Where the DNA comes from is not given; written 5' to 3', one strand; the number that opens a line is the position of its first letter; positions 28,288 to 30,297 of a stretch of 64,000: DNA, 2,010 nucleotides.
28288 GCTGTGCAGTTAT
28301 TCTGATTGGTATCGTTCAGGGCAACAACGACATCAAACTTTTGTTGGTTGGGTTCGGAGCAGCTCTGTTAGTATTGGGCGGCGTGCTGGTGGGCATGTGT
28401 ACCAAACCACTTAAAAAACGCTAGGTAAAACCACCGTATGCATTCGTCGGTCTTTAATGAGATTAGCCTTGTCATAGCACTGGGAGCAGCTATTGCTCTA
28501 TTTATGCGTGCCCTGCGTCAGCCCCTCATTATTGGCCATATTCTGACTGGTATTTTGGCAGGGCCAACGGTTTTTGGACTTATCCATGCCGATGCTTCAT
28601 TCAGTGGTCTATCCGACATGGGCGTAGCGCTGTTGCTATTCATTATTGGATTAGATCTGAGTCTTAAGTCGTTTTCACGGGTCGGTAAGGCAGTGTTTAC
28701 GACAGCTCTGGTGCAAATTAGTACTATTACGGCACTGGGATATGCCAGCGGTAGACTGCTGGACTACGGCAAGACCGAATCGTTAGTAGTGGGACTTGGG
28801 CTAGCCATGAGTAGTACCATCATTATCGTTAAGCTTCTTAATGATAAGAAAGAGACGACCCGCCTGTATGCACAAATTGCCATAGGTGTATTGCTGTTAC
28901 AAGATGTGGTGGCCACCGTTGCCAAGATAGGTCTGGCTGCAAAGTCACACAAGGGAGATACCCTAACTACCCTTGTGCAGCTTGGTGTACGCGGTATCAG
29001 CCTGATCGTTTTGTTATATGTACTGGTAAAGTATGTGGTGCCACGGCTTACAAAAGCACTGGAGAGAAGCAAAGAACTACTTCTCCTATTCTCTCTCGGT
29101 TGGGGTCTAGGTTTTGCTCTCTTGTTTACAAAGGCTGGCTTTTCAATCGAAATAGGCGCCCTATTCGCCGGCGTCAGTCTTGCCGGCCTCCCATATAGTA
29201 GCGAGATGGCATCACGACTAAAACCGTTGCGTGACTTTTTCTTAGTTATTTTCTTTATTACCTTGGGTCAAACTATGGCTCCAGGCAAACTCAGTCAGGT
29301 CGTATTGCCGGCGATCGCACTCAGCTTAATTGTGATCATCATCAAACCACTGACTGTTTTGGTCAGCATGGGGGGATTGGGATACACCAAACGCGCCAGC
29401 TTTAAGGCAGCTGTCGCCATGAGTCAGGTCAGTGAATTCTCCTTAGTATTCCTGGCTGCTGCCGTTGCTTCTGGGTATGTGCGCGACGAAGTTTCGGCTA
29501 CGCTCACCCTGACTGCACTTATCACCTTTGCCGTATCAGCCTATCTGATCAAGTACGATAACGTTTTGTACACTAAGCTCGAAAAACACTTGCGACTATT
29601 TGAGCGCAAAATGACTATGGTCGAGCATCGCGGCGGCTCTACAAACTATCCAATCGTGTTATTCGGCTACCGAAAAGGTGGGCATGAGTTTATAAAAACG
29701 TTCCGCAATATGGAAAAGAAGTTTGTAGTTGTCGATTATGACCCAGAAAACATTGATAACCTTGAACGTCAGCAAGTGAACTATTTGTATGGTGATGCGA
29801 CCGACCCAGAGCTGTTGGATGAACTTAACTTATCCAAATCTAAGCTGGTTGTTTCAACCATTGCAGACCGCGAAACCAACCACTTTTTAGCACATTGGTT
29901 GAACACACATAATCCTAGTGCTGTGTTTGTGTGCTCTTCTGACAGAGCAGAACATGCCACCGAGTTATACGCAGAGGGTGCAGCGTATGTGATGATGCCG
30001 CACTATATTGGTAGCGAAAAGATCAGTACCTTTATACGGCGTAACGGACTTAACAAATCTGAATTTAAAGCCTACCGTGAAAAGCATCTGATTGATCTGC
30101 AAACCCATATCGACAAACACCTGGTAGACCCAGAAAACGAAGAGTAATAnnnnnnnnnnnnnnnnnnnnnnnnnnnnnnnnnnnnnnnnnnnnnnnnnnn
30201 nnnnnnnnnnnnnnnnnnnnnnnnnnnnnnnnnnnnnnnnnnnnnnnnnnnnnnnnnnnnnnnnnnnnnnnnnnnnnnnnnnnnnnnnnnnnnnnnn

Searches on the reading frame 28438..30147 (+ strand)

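Call 5: search_protein_families(library=pfam, proteins=[window:28438-30147:+])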
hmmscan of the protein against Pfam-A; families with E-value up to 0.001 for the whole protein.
window:28438-30147:+ (569 aa): 2 families
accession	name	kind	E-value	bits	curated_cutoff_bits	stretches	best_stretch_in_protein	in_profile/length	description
PF00999.27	Na_H_Exchanger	-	6.5e-51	173.8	26.2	1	12-369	2-372/375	Sodium/hydrogen exchanger, transmembrane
PF02254.24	TrkA_N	-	6.1e-20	72.1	23.8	1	406-521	1-116/116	TrkA-N domain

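Call 6: search_protein_families(library=ncbifam, proteins=[window:28438-30147:+])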
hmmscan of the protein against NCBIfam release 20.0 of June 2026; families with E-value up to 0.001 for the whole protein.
window:28438-30147:+ (569 aa): 9 families
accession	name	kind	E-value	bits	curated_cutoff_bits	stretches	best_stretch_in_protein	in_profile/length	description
NF002924.0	PRK03562.1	equivalog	1.2e-57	195.8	752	1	9-526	8-525/623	glutathione-regulated potassium-efflux system protein KefC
TIGR00932.1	2a37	subfamily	1.6e-44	152.5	238.3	1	18-280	6-274/275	monovalent cation:proton antiporter-2 (CPA2) family protein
NF002973.0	PRK03659.1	equivalog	3.2e-44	151.5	804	1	12-514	11-511/602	glutathione-regulated potassium-efflux system protein KefB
NF007950.1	PRK10669.1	equivalog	1.2e-41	143.2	700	1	18-520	20-534/547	YbaL family putative K(+) efflux transporter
NF045626.1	FeTrans_MagA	equivalog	7.3e-32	110.8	700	1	10-344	12-347/386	iron transporter MagA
NF007043.0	PRK09496.3-6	equivalog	1.5e-05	24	384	1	414-481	11-77/445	Trk system potassium transporter TrkA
NF007039.0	PRK09496.3-2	equivalog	2.6e-05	23.2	293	1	407-482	4-80/446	Trk system potassium transporter TrkA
NF007041.0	PRK09496.3-4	equivalog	0.00047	19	386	1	403-536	227-361/450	Trk system potassium transporter TrkA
NF007034.0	PRK09496.2-1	subfamily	0.00082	18.4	344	0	424-483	20-80/445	Trk system potassium transporter TrkA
